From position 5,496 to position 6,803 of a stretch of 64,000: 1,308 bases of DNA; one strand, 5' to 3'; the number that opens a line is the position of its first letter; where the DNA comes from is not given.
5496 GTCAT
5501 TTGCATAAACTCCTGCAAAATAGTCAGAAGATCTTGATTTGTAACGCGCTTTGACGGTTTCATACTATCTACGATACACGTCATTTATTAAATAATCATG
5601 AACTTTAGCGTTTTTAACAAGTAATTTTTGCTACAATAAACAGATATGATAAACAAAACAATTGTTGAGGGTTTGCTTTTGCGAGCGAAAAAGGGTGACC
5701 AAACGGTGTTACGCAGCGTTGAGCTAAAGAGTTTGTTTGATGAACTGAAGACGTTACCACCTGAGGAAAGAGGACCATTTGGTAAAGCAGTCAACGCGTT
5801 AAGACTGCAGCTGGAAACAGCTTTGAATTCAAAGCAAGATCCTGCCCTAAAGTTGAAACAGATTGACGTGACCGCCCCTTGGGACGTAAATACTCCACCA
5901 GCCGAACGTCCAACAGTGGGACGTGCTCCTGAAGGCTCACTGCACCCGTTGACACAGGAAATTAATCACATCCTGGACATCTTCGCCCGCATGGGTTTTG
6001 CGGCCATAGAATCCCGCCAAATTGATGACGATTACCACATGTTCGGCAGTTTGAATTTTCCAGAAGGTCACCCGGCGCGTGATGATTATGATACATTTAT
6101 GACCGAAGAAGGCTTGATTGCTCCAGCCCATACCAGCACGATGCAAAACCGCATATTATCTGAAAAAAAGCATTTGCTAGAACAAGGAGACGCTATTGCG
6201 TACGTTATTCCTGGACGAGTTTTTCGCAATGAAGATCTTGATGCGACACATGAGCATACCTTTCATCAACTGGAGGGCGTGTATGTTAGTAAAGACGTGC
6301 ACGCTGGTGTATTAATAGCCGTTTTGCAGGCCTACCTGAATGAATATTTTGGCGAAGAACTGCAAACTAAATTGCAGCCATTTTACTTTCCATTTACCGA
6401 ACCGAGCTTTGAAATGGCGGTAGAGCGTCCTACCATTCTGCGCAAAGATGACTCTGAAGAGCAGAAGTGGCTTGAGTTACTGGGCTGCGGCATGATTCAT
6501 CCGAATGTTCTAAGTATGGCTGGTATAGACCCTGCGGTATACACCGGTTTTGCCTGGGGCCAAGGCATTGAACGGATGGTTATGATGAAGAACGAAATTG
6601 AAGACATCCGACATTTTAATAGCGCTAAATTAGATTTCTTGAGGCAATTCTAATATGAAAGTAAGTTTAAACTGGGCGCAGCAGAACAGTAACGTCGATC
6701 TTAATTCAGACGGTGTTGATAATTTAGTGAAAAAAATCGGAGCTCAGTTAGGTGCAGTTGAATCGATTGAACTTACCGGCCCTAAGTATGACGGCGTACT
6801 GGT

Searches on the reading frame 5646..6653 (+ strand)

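Call 10: search_protein_families(library=pfam, proteins=[window:5646-6653:+])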
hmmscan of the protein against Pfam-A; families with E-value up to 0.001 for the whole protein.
window:5646-6653:+ (335 aa): 3 families
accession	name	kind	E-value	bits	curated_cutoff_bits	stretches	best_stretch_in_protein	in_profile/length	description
PF01409.25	tRNA-synt_2d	-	9.7e-74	248.4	19.8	1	93-335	10-246/246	tRNA synthetases class II core domain (F)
PF02912.23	Phe_tRNA-synt_N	-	4.8e-09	36.5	22.3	1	26-65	19-58/69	Aminoacyl tRNA synthetase class II, N-terminal domain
PF00152.25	tRNA-synt_2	-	0.00082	19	25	0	190-261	98-168/308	tRNA synthetases class II (D, K and N)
